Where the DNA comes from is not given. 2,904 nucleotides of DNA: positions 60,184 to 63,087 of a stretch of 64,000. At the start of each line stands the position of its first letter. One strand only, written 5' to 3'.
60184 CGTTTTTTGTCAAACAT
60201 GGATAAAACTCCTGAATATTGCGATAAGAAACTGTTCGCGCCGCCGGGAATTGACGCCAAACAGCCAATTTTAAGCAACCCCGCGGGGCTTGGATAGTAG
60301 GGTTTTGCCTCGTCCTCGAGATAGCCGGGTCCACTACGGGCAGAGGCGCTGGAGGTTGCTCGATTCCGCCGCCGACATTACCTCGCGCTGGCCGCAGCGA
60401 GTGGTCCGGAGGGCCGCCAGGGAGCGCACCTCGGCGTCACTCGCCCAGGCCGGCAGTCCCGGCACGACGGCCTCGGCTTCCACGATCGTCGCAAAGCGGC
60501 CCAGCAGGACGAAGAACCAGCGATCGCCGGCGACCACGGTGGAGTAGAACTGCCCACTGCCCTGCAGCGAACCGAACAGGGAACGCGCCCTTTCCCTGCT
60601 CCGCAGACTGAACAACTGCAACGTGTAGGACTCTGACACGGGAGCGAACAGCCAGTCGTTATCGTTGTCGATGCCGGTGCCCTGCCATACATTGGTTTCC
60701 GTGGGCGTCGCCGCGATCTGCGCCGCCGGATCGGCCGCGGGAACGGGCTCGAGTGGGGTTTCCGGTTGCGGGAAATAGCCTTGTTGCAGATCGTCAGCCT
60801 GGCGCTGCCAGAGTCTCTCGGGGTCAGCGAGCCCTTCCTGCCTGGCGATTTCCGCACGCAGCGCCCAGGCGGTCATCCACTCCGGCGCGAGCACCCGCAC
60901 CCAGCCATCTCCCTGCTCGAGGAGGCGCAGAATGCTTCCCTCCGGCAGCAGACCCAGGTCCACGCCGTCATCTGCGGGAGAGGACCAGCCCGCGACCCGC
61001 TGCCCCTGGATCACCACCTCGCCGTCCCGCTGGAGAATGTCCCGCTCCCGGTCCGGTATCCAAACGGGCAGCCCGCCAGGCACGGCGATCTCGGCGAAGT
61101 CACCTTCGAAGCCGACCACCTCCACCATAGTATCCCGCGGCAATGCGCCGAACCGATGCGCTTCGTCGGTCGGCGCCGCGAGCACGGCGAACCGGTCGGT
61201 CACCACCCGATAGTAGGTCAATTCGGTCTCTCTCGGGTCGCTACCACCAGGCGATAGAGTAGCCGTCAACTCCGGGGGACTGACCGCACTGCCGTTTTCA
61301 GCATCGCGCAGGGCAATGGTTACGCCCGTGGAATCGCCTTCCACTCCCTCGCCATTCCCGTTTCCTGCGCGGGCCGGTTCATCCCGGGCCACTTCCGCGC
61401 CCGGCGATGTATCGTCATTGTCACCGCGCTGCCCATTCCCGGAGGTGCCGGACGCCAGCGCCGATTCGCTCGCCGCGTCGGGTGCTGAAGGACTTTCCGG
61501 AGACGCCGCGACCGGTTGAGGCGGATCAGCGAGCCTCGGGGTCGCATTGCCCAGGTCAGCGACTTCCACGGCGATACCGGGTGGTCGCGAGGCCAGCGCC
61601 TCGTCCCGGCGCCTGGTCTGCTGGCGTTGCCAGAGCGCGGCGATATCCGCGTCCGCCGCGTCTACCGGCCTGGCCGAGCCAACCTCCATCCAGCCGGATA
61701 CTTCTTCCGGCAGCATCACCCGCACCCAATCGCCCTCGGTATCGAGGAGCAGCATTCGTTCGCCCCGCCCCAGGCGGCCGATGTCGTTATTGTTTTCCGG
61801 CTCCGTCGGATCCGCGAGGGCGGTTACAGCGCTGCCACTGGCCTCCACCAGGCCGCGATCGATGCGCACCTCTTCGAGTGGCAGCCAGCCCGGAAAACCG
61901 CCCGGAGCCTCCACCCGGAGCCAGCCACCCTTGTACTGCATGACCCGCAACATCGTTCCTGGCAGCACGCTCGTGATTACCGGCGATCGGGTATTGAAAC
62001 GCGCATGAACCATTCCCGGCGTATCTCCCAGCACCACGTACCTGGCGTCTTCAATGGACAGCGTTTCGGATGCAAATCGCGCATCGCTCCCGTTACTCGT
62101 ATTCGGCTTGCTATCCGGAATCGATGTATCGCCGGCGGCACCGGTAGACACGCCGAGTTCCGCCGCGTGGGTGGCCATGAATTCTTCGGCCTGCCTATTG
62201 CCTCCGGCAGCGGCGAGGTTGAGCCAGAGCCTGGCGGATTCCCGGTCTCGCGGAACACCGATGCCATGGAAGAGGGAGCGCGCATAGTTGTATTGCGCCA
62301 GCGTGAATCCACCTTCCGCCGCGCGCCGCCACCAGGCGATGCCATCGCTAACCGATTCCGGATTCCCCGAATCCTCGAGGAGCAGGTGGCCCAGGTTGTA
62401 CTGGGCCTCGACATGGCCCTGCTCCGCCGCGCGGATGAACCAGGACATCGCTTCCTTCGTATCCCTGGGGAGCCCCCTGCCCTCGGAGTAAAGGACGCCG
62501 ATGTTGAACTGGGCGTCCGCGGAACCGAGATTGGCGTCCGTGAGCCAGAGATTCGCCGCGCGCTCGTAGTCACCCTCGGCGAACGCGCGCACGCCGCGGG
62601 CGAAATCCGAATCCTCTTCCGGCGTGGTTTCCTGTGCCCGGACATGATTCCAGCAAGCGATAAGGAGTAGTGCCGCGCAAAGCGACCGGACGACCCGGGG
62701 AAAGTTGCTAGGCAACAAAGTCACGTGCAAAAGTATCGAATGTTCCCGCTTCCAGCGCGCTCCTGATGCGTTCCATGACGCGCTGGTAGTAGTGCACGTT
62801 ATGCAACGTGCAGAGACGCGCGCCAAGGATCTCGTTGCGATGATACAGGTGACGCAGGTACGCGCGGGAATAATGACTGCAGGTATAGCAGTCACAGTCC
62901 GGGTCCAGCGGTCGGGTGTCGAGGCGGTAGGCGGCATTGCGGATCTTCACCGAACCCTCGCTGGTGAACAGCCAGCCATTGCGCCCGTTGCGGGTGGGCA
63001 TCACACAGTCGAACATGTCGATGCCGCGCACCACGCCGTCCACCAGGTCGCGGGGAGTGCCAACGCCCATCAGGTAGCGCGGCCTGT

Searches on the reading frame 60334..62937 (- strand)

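Call 9: search_protein_families(library=pfam, proteins=[window:60334-62937:-], max_evalue=0.001)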
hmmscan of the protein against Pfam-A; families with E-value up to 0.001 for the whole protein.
window:60334-62937:- (867 aa): 6 families
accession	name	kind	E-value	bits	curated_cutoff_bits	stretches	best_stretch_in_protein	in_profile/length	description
PF08238.18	Sel1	-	2.6e-25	88.3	30.7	2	140-175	1-36/36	Sel1 repeat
PF08239.17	SH3_3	-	4.6e-13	49.6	27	0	315-352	10-48/54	Bacterial SH3 domain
PF18348.7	SH3_16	-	9.1e-08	32.2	25.8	0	318-355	9-47/49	Bacterial dipeptidyl-peptidase Sh3 domain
PF23795.1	SH3_YKFC_2nd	-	1.1e-07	32.1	27.4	0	328-359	25-56/57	YKFC SH3b2 domain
PF05036.18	SPOR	-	2.4e-07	31.4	21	1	769-829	3-65/76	SPOR domain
PF06347.19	SH3_4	-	3.5e-07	30.3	24.1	1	317-357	14-54/56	Bacterial SH3 domain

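Call 10: search_protein_families(library=ncbifam, proteins=[window:60334-62937:-], max_evalue=0.001)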
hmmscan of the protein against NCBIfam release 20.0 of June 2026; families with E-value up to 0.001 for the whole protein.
window:60334-62937:- (867 aa): 6 families
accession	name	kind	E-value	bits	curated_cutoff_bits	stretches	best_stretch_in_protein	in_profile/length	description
NF033786.1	phenyl_MerG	equivalog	1.1e-16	61.5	350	1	129-261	54-195/217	phenylmercury resistance protein MerG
NF047621.1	FlgprotMotXVib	equivalog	1.3e-07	31.3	330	1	134-202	102-170/211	flagellar protein MotX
TIGR04211.1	SH3_and_anchor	equivalog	1.8e-07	31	65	0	661-719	21-80/198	TIGR04211 family SH3 domain-containing protein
NF038194.1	AlgK_TPR_lipo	equivalog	7e-07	28.2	700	1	144-267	302-424/448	alginate biosynthesis TPR repeat lipoprotein AlgK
NF045484.1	TransRegExoR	equivalog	6.8e-05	22.2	450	0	123-189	143-210/267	exopolysaccharide production regulator ExoR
TIGR03900.1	prc_long_Delta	hypoth_equivalog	7.2e-05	20.9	660.95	0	574-631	791-848/973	MXAN_5808 family serine peptidase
